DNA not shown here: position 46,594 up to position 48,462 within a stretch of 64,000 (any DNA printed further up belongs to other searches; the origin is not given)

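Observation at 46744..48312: PorX-type REC-PglZ regulator embedded in a region unusually rich in T9SS cargo genes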

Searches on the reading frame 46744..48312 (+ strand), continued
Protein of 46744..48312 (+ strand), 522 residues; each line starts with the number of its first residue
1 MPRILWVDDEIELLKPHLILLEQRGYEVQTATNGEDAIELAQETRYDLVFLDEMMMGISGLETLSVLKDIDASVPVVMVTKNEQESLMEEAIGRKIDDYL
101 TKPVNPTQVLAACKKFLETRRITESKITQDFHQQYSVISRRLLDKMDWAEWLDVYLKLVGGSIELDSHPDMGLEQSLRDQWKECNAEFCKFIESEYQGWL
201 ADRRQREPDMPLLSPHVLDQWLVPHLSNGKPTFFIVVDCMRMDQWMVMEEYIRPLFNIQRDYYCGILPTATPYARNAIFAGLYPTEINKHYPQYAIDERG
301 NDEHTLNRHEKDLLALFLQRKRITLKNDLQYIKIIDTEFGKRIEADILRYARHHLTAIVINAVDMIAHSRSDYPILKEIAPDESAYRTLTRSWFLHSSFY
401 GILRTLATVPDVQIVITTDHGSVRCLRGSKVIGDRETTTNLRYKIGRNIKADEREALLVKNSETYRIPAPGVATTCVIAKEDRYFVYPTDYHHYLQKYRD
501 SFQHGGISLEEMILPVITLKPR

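Call 13: search_solved_structures(query=window:46744-48312:+, max_evalue=0.001, show_alignments=2)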
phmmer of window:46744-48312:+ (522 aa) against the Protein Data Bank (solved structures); distinct sequences matched with E-value up to 0.001: 193 (the best 60 are shown).
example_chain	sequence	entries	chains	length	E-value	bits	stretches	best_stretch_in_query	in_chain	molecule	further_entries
7pv7_D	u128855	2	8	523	4.7e-138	464.3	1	4-522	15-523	Response regulator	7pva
7pvk_A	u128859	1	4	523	2.2e-137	462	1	4-522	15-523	Response regulator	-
8ted_A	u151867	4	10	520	2.1e-131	442.3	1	3-522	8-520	Response regulator receiver protein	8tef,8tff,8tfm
8p6f_A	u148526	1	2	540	2.4e-131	442.1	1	3-522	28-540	Response regulator receiver domain-containing protein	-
8thp_A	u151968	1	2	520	1e-130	440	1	3-522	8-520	Response regulator receiver protein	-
1mvo_A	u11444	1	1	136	3.3e-15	59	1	3-122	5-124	PhoP response regulator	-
9ji3_J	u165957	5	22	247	2.7e-14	56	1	3-117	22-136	DNA-binding response regulator | Possible two component system response transcriptional positive regulator PhoP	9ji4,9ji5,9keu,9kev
3r0j_A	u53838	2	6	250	2.7e-14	55.9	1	3-117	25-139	POSSIBLE TWO COMPONENT SYSTEM RESPONSE TRANSCRIPTIONAL POSITIVE REGULATOR PHOP | Response regulator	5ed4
4uhj_A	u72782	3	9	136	1.6e-13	53.4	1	1-129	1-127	TRANSCRIPTIONAL REGULATORY PROTEIN CPXR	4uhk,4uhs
3nhz_A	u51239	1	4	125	8.2e-13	51.1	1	3-115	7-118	Two component system transcriptional regulator mtrA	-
2zwm_A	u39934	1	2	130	1.3e-12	50.4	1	3-119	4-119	Transcriptional regulatory protein yycF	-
1nxo_A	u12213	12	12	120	1.5e-12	50.1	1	1-117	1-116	DNA-binding response regulator | Response regulator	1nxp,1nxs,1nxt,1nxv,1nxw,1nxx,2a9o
3f6p_A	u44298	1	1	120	2.8e-12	49.3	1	3-117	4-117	Transcriptional regulatory protein yycF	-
2gwr_A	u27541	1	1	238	3.1e-12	49.2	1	3-117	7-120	DNA-binding response regulator mtrA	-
1zes_A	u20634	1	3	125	3.8e-12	48.9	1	3-120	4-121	Phosphate regulon transcriptional regulatory protein phoB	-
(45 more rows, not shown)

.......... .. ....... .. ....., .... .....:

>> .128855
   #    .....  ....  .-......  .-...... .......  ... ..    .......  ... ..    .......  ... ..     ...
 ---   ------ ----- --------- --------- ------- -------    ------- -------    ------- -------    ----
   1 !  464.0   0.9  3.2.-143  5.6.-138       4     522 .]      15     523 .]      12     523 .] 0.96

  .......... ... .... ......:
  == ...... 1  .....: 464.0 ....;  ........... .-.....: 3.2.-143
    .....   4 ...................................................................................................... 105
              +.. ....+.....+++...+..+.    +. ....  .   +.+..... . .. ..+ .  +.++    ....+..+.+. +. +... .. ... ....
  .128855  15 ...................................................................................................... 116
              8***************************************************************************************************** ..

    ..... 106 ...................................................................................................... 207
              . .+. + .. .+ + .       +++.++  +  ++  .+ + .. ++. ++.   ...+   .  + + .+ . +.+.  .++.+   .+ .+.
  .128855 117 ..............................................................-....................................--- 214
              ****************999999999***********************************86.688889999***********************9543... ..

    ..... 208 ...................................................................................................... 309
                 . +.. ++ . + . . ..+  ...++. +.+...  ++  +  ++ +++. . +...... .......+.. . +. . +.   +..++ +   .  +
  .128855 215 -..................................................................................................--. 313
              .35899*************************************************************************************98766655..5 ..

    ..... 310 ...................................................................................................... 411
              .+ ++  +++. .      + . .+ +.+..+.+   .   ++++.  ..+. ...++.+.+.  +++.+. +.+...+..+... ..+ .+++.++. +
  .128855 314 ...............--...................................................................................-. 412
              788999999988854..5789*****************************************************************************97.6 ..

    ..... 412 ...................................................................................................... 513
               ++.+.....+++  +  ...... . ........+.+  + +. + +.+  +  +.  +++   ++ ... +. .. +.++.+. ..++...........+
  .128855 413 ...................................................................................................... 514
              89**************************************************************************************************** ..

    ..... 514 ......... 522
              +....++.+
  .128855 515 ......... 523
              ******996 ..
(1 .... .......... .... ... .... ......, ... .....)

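Call 15: find_related_loci(query=window:46744-48312:+, collection=genome_contigs, flank=10000)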
Query window:46744-48312:+ (522 aa) in genome_contigs; peptide patterns used: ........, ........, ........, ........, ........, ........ (x = any residue, [..] = any of these).
207 stretches matched a pattern; 185 encode a relative of the query (tblastn E <= 1e-3); the best 80 are kept; 80 distinct loci.
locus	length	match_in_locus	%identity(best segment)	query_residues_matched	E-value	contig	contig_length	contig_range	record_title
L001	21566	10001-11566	88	1-522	0e+0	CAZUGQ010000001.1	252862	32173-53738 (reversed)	MAG TPA_asm: uncultured Hyphomicrobiales bacterium isolate SRP290908_co2_105 genome assembly, contig: NODE_30_length_252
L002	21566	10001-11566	83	1-522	0e+0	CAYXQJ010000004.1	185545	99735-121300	MAG TPA_asm: uncultured Hyphomicrobiales bacterium isolate SRP329715_co2_289 genome assembly, contig: NODE_130_length_18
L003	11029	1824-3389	82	1-522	0e+0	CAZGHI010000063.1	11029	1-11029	MAG TPA_asm: uncultured Hyphomicrobiales bacterium isolate SRP290908_co2_40 genome assembly, contig: NODE_8649_length_11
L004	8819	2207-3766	82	3-522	0e+0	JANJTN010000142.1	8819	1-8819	MAG: bacterium isolate RX1_metabat.bin.9 RX1_k141_617354, whole genome shotgun sequence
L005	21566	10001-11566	81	1-522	0e+0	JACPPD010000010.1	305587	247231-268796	MAG: Ignavibacteria bacterium isolate NC_groundwater_618_Pr5_B-0.1um_48_51 alan_book_18_scaffold_381160, whole genome sh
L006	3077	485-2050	81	1-522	0e+0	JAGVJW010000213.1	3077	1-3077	MAG: bacterium isolate SW_29 c_000000025389, whole genome shotgun sequence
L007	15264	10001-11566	80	1-522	0e+0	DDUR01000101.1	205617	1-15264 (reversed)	MAG TPA_asm: Ignavibacteria bacterium UBA2333 UBA2333_contig_613, whole genome shotgun sequence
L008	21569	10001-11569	81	1-522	0e+0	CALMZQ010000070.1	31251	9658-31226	MAG TPA_asm: uncultured Ignavibacteria bacterium isolate SRR6670123_bin.14_CONCOCT_v1.1_MAG genome assembly, contig: ERZ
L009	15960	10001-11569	79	1-522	0e+0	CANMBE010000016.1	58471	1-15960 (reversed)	MAG: Ignavibacteria bacterium isolate ZH-15may19-110 genome assembly, contig: ZH-15May19-c813, whole genome shotgun sequ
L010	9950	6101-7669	81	1-522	0e+0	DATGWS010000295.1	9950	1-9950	MAG TPA_asm: Candidatus Didemnitutus sp. isolate SMAG_U10588 k141_386212, whole genome shotgun sequence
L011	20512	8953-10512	80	3-522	0e+0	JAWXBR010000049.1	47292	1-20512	MAG: bacterium isolate MP6IB1.81 k99_904954, whole genome shotgun sequence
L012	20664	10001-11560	79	3-522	0e+0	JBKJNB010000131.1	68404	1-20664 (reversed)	MAG: Candidatus Kapaibacteriota bacterium isolate ant_bin.350 k117_5803472, whole genome shotgun sequence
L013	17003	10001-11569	78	1-522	0e+0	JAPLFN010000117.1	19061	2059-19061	MAG: Candidatus Kapaibacterium sp. isolate LacPavin_0818_WC45_MAG_51_7 LacPavin_0818_WC45_scaffold_101630, whole genome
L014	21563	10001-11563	79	1-522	0e+0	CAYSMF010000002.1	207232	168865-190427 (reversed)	MAG TPA_asm: uncultured Melioribacter sp. isolate SRP278252_co3_515 genome assembly, contig: NODE_25_length_207232_cov_3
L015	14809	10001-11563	78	1-522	0e+0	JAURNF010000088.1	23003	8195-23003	MAG: Candidatus Kapaibacterium sp. isolate SFB_Oligo_Co_79 k141_1481894, whole genome shotgun sequence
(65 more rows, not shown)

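Call 29: search_solved_structures(query=window:46744-48312:+, max_evalue=1e-100, show_alignments=3)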
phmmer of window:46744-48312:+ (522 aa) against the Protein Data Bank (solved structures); distinct sequences matched with E-value up to 1e-100: 5.
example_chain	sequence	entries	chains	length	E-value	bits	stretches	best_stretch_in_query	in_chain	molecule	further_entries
7pv7_D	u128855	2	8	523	4.7e-138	464.3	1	4-522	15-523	Response regulator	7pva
7pvk_A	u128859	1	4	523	2.2e-137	462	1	4-522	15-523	Response regulator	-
8ted_A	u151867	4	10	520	2.1e-131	442.3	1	3-522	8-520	Response regulator receiver protein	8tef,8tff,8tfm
8p6f_A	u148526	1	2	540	2.4e-131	442.1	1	3-522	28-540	Response regulator receiver domain-containing protein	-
8thp_A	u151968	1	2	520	1e-130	440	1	3-522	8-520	Response regulator receiver protein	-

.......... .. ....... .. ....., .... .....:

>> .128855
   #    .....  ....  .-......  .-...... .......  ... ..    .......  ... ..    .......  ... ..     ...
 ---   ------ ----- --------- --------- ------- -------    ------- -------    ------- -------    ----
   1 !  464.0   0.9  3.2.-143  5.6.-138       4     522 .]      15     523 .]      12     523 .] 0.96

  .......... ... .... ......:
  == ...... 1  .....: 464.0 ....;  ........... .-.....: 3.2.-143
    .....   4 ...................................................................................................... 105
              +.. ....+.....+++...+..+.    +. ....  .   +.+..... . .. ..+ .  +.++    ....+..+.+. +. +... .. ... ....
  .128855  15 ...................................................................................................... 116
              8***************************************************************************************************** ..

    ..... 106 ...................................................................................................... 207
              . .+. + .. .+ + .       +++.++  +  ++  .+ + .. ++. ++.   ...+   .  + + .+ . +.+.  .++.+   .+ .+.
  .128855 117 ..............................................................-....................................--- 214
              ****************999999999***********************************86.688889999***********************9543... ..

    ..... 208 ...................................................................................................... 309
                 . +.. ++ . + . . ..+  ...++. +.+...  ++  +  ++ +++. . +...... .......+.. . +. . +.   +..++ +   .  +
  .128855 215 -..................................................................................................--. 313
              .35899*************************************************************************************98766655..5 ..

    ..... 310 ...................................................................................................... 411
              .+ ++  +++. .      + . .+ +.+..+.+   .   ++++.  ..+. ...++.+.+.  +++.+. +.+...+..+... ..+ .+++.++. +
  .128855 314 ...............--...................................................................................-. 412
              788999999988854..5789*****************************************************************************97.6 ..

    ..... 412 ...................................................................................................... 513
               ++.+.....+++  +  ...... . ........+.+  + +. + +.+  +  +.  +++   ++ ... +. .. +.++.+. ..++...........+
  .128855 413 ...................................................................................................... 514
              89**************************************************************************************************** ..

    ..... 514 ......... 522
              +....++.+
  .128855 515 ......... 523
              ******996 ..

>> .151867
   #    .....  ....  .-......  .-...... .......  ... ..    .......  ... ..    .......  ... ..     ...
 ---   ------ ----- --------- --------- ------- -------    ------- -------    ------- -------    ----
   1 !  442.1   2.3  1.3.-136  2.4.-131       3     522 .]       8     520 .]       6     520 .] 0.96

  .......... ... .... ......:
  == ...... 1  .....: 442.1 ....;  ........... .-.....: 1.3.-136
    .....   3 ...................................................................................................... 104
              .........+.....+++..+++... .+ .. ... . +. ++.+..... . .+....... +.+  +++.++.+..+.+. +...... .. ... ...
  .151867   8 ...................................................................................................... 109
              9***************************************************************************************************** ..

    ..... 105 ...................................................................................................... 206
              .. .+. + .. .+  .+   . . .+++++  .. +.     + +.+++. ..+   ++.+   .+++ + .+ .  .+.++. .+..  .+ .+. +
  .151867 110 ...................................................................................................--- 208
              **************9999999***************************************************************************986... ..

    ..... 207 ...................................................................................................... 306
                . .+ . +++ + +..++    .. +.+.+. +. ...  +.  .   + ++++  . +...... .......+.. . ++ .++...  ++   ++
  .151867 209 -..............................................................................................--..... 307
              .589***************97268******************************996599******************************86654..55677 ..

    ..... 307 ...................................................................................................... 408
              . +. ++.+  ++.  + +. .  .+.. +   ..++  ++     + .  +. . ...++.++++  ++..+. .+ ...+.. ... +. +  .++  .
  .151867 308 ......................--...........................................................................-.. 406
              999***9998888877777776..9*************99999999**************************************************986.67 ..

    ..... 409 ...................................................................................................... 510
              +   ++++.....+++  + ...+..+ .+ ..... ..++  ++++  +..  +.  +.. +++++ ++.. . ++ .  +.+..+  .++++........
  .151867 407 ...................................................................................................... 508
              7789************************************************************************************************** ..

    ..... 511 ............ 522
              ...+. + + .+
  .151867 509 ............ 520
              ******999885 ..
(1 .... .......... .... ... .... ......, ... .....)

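Call 46: search_protein_families(library=padloc, proteins=[window:46744-48312:+], max_evalue=0.01)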
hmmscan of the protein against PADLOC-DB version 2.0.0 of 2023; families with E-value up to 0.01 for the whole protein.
window:46744-48312:+ (522 aa): 9 families
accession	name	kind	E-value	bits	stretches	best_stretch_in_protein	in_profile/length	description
PDLC02558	PglZ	-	6.6e-17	59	1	146-520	321-662/666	PglZ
PDLC02556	PglZ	-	1.4e-16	58.3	1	130-520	282-638/641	PglZ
PDLC02555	PglZ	-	4.6e-09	33.4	1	181-292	323-431/613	PglZ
PDLC04055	PD-T4-6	-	1.1e-05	22.5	1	21-121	385-487/496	-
PDLC00405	SduA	-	0.00012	19.7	1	2-95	7-109/323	DUF4263 domain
PDLC02565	PglZ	-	0.00012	18.6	0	203-364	456-611/910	PglZ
PDLC02564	PglZ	-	0.00019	18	1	412-520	623-725/855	PglZ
PDLC02559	PglZ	-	0.00049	16.4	1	403-520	626-735/860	PglZ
PDLC02563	PglZ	-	0.0082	12.4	0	412-520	609-712/831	PglZ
